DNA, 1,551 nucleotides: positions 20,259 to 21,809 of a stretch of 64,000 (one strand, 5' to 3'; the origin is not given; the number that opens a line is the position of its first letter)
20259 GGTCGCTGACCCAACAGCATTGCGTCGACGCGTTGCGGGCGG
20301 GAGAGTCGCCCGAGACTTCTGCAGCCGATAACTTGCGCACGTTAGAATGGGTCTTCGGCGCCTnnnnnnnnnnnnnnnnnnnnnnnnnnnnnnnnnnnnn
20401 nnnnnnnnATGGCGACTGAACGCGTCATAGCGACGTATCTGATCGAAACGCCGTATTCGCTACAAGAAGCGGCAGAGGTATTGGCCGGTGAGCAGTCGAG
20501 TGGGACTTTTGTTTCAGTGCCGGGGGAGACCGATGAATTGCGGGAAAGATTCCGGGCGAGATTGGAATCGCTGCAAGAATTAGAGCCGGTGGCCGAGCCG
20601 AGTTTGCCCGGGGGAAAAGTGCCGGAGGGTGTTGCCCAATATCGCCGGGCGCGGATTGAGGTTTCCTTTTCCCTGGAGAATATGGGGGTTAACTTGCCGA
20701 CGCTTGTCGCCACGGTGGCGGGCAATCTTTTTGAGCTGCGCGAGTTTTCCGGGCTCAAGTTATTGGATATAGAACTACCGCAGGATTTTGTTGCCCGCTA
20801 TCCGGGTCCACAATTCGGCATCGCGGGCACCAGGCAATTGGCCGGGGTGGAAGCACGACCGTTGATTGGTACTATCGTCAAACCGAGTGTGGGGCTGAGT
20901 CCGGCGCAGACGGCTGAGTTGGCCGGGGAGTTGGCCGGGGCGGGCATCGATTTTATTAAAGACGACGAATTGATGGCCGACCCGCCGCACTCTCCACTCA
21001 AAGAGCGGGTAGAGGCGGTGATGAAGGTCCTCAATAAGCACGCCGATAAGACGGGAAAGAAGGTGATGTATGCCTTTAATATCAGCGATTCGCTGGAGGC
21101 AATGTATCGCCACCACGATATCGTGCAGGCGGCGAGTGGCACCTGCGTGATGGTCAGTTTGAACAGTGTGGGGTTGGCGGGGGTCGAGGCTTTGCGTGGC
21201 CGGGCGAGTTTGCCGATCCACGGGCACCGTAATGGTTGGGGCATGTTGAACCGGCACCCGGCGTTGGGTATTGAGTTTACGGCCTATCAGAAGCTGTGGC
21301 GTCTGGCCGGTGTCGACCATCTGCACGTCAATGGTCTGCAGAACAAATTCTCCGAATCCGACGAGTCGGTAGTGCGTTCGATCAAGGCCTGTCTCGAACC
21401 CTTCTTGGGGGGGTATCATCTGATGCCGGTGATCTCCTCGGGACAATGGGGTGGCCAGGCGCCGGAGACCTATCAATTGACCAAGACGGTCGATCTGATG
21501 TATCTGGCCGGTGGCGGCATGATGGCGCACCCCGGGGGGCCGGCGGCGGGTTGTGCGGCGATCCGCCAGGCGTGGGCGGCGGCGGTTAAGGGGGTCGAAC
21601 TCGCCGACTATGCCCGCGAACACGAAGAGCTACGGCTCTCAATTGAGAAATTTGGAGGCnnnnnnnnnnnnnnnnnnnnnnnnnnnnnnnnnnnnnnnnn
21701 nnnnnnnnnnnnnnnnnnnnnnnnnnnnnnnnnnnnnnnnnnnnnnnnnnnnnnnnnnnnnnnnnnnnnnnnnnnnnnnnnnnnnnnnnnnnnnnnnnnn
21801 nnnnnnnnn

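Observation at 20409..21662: RLP active-site pattern: the second Lys of the KPKLG motif is replaced (KPSVGLS) while the Mg/carbamate and loop-6 residues look retained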

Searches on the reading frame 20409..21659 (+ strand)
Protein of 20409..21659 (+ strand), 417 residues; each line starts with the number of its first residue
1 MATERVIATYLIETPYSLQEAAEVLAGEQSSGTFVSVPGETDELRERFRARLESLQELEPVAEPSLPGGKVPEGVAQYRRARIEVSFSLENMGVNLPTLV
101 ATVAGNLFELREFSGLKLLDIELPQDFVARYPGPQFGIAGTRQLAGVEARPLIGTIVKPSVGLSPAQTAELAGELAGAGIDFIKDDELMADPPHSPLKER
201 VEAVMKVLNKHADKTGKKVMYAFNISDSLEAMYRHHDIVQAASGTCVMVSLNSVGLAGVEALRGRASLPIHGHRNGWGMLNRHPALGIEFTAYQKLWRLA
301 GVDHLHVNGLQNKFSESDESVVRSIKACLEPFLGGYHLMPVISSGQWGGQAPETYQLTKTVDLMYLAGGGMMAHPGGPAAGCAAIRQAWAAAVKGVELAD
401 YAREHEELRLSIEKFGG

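Call 3: search_protein_families(library=pfam, proteins=[window:20409-21659:+], max_evalue=0.01)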
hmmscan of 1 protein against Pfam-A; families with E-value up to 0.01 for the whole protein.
window:20409-21659:+ (417 aa): 2 families
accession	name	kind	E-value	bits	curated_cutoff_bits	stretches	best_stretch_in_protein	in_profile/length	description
PF00016.26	RuBisCO_large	-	6.8e-69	232.8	30.1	1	137-415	1-299/299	Ribulose bisphosphate carboxylase large chain, catalytic domain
PF02788.21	RuBisCO_large_N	-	2.5e-09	37.8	20.7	1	5-127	13-120/120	Ribulose bisphosphate carboxylase large chain, N-terminal domain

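Call 4: search_protein_families(library=ncbifam, proteins=[window:20409-21659:+], max_evalue=0.01)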
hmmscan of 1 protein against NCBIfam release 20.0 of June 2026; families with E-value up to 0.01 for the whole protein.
window:20409-21659:+ (417 aa): 6 families
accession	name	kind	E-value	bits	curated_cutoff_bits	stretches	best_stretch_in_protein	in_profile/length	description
NF042437.1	OxoIsoapPDcar_OiaX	equivalog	7.4e-156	519.1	700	1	8-416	3-412/412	3-oxo-isoapionate-4-phosphate decarboxylase OiaX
TIGR03326.1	rubisco_III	equivalog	1.1e-72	245.2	497.45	1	5-414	13-425/426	type III ribulose-bisphosphate carboxylase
NF003252.0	PRK04208.1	subfamily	4.9e-68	229.8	438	1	5-416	28-456/468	ribulose-bisphosphate carboxylase large subunit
NF007095.0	PRK09549.1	equivalog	5.7e-50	170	409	1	4-416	2-402/407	2,3-diketo-5-methylthiopentyl-1-phosphate enolase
NF010002.0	PRK13475.1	equivalog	1.2e-39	136.3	489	1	16-415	36-440/459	ribulose-bisphosphate carboxylase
TIGR03332.1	salvage_mtnW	equivalog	4.3e-37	127.7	513.6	1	6-416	3-407/407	2,3-diketo-5-methylthiopentyl-1-phosphate enolase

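Call 5: search_solved_structures(query=window:20409-21659:+, max_evalue=0.001, show_alignments=3)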
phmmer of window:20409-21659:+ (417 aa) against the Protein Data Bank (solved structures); distinct sequences matched with E-value up to 0.001: 99 (the best 60 are shown).
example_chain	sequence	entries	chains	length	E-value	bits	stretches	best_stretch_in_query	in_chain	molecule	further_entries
3nwr_A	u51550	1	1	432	1.4e-135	455.5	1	6-417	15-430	A rubisco-like protein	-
2qyg_A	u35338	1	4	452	3.7e-56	193.9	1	19-417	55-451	Ribulose bisphosphate carboxylase-like protein 2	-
6hun_A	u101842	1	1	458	3.2e-54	187.5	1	95-416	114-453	Ribulose bisphosphate carboxylase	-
1tel_A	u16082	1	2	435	3.8e-53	184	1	6-413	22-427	ribulose bisphosphate carboxylase, large subunit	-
1ykw_A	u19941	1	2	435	5.2e-53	183.6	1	6-413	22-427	RuBisCO-like protein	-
2cwx_A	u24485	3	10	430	7.2e-53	183.1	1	92-416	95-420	Ribulose bisphosphate carboxylase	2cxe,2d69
3wqp_A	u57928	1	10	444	3.6e-52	180.8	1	94-416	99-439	Ribulose bisphosphate carboxylase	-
3a13_A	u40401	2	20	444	3.7e-52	180.7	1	94-416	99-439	Ribulose bisphosphate carboxylase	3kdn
8dht_A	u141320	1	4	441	4e-52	180.6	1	94-416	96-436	Ribulose bisphosphate carboxylase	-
1geh_A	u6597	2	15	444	4.9e-52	180.3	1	94-416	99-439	RIBULOSE-1,5-BISPHOSPHATE CARBOXYLASE/OXYGENASE | Ribulose bisphosphate carboxylase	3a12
3kdo_A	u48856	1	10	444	5.1e-52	180.3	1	94-416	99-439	Ribulose bisphosphate carboxylase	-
8vgs_A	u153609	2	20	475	9.4e-38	133.3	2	88-309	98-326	Ribulose bisphosphate carboxylase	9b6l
9dyp_A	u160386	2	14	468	1.5e-37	132.7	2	89-327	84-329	ribulose-1,5-bisphosphate carboxylase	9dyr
5mac_A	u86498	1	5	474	1.6e-37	132.5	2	87-308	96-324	Ribulose-1,5-bisphosphate carboxylase-oxygenase type III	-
2oej_A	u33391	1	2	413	3.1e-37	131.6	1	5-416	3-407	2,3-diketo-5-methylthiopentyl-1-phosphate enolase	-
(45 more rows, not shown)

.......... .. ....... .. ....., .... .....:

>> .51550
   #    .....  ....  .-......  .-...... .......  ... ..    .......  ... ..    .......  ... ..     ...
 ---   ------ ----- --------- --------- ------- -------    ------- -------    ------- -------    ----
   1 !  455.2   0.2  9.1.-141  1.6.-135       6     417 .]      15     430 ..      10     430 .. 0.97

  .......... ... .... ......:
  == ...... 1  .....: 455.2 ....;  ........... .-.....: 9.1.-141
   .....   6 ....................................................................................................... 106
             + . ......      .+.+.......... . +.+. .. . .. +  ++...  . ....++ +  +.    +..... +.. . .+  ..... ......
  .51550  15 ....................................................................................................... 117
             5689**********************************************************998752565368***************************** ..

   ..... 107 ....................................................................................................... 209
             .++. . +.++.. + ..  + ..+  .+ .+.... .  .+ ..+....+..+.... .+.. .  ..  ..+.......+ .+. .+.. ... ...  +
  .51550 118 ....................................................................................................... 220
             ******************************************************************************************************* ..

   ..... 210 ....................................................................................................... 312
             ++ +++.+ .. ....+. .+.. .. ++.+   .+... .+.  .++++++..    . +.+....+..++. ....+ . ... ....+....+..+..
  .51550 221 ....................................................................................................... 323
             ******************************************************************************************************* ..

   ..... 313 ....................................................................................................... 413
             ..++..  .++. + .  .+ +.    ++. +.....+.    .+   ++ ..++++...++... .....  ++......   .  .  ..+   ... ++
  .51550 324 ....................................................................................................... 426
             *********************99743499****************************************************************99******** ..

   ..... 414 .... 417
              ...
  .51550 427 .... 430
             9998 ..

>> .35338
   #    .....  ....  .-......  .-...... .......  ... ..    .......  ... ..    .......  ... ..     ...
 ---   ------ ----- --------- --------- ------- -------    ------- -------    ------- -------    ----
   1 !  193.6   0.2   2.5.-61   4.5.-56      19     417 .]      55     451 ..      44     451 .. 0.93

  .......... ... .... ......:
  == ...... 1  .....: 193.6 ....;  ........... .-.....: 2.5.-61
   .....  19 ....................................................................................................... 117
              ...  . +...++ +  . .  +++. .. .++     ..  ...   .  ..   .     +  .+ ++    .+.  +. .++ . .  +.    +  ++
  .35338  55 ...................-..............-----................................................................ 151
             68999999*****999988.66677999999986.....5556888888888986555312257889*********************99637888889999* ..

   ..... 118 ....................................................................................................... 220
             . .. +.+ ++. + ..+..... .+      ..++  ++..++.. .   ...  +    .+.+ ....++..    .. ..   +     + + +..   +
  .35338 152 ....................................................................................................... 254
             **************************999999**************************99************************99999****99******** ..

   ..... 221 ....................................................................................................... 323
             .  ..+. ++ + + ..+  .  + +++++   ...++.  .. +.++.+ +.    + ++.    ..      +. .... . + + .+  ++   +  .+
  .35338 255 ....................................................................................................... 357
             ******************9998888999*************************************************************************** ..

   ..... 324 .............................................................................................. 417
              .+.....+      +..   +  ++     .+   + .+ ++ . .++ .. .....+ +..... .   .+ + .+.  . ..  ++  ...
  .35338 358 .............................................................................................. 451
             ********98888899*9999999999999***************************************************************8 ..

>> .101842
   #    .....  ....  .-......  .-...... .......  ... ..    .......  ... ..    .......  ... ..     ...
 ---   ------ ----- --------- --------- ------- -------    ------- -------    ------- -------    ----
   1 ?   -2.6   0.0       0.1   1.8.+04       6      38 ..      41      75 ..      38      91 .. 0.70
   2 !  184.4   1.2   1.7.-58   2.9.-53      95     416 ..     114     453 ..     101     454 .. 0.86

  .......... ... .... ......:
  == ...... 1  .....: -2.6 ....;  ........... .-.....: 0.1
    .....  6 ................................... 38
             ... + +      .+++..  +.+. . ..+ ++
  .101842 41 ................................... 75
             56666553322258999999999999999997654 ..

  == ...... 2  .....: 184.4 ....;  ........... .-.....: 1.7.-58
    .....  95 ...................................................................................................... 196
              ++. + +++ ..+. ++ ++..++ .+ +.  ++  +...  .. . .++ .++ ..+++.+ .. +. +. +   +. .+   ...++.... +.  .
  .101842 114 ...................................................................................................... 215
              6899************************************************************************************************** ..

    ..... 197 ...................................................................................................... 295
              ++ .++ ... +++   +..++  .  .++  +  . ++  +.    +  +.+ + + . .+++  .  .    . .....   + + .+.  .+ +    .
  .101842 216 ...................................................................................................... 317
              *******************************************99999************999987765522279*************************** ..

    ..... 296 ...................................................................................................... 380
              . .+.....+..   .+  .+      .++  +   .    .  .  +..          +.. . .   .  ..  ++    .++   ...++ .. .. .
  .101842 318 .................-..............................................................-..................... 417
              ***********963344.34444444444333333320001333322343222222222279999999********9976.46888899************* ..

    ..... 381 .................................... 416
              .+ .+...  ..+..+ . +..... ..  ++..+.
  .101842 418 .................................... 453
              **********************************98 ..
